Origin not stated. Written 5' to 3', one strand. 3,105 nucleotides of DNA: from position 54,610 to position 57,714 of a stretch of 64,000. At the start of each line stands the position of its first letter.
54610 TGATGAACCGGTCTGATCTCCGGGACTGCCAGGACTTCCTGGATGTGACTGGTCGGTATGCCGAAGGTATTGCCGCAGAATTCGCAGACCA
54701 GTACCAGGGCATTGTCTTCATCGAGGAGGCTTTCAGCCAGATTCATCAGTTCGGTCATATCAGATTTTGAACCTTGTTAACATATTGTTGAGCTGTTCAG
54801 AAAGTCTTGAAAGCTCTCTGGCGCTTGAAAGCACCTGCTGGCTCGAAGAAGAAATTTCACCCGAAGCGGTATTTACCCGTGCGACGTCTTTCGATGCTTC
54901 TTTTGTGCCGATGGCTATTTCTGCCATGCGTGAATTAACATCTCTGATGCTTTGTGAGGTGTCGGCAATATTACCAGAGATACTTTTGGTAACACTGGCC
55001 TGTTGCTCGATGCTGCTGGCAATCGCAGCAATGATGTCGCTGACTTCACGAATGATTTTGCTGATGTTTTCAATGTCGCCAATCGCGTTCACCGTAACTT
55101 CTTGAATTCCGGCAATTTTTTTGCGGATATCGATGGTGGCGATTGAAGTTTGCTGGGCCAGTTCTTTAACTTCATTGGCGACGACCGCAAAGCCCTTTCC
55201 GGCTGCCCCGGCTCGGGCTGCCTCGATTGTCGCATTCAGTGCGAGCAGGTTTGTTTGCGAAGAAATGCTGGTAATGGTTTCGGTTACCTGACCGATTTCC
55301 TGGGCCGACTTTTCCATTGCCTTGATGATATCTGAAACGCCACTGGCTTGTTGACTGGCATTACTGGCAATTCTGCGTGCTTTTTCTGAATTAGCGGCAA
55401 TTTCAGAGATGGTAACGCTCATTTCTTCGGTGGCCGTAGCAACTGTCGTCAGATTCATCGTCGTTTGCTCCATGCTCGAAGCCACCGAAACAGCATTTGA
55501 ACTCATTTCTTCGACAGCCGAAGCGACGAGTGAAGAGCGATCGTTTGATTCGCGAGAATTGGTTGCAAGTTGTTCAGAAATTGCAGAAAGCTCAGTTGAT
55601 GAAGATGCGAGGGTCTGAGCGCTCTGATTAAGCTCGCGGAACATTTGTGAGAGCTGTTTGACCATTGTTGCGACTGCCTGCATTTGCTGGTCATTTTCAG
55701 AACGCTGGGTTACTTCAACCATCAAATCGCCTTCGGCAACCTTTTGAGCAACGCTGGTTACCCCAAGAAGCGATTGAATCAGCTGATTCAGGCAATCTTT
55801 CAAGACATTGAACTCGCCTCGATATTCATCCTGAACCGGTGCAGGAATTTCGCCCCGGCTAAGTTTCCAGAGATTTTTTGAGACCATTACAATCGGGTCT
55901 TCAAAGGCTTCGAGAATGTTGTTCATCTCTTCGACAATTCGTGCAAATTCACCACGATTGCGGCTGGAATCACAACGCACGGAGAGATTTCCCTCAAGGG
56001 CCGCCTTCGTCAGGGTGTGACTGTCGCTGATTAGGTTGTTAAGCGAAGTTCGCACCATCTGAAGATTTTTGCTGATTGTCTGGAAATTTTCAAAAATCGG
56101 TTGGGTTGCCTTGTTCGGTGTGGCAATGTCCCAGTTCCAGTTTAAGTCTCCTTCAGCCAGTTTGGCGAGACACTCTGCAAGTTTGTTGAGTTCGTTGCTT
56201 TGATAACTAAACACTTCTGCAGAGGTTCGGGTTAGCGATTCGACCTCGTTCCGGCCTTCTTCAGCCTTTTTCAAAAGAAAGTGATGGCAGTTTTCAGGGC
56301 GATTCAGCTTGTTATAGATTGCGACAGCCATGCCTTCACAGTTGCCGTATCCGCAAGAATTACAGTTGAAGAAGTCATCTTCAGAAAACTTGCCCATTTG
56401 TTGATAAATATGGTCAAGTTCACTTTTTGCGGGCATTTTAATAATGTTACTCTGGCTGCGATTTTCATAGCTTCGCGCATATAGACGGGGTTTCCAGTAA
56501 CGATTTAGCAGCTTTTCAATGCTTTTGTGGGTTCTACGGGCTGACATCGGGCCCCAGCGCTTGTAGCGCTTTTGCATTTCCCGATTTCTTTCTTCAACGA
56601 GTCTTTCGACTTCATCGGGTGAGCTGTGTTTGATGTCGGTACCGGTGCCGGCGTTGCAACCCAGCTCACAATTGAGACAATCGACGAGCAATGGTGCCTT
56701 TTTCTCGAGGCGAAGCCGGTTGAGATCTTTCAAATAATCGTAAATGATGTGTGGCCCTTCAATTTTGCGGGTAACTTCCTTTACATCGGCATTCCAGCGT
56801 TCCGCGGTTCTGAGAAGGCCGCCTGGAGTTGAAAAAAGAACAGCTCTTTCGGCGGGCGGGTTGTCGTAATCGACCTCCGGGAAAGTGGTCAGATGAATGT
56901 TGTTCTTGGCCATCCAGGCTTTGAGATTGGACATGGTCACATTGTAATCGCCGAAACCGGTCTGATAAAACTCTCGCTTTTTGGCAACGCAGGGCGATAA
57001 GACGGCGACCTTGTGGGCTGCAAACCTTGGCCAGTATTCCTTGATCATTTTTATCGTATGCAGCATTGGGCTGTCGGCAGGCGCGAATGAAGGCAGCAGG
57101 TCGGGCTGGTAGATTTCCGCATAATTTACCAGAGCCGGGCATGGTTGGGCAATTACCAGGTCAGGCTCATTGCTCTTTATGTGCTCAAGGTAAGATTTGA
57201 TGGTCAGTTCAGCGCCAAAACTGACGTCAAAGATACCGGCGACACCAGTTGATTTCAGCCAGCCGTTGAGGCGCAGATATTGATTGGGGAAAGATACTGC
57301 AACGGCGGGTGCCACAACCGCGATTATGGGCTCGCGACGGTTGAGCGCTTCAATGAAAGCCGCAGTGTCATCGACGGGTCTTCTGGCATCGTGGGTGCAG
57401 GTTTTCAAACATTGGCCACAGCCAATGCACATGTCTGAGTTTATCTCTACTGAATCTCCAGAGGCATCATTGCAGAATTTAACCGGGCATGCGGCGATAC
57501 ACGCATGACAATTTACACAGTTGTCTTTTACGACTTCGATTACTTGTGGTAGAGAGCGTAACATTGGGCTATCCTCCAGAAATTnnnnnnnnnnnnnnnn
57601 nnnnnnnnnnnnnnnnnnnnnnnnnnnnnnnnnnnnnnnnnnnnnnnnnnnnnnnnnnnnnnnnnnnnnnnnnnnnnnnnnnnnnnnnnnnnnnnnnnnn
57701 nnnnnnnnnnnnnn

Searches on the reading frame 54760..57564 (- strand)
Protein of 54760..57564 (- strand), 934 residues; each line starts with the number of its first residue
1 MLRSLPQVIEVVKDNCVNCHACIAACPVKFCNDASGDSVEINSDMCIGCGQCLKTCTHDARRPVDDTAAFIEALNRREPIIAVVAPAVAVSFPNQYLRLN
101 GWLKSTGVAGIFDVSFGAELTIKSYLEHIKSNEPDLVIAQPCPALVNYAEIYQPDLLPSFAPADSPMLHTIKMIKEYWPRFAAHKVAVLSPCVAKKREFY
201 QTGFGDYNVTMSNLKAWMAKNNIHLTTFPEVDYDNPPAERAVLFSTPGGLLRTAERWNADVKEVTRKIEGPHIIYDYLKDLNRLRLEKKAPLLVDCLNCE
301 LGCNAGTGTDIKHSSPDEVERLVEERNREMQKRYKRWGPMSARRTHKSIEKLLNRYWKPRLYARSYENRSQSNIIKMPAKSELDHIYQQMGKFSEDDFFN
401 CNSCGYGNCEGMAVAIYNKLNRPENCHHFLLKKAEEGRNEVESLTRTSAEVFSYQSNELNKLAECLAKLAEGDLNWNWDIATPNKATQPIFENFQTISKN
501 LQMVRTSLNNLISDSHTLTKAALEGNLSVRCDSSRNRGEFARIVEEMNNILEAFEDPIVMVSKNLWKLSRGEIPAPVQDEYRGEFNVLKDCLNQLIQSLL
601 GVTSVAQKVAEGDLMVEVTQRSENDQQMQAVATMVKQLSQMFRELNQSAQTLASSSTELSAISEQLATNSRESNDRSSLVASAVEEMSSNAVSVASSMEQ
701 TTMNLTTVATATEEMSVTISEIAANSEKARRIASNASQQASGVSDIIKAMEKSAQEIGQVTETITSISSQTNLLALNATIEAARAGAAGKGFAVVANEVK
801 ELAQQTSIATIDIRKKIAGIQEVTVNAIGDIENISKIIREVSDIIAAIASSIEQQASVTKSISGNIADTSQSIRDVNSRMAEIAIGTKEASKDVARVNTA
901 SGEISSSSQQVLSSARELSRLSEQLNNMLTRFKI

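Call 14: search_protein_families(library=pfam, proteins=[window:54760-57564:-], max_evalue=0.001)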
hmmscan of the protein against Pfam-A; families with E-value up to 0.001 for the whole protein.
window:54760-57564:- (934 aa): 12 families
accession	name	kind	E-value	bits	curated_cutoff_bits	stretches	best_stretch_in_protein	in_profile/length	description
PF02906.19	Fe_hyd_lg_C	-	6.9e-31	108.2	22.1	1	79-306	2-244/245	Iron only hydrogenase large subunit, C-terminal domain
PF00015.26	MCPsignal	-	3.6e-30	105.5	34.6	1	727-834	5-112/172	Methyl-accepting chemotaxis protein (MCP) signalling domain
PF18947.5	HAMP_2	-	8.6e-19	67.7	24.3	1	537-598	3-64/67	HAMP domain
PF12838.12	Fer4_7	-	2.6e-08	34.6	27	1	15-60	1-52/52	4Fe-4S dicluster domain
PF00037.32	Fer4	-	5.6e-08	32.7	21.1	1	39-61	1-23/24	4Fe-4S binding domain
PF13237.11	Fer4_10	-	8.9e-06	26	25.5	1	12-56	5-52/53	4Fe-4S dicluster domain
PF14697.11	Fer4_21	-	3.5e-05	24.3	35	0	40-60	2-22/59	4Fe-4S dicluster domain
PF13187.11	Fer4_9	-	6.8e-05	23.3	27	1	15-59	1-50/52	4Fe-4S dicluster domain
PF12837.12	Fer4_6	-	8.3e-05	22.8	25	1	39-60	2-23/24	4Fe-4S binding domain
PF12797.12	Fer4_2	-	0.00017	21.8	24.5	0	9-28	3-22/22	4Fe-4S binding domain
PF04060.18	FeS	-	0.00045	20.3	23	1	400-426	5-31/33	Putative Fe-S cluster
PF04108.17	ATG17_like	-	0.0005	20.1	43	1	684-897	114-280/355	Autophagy protein ATG17-like domain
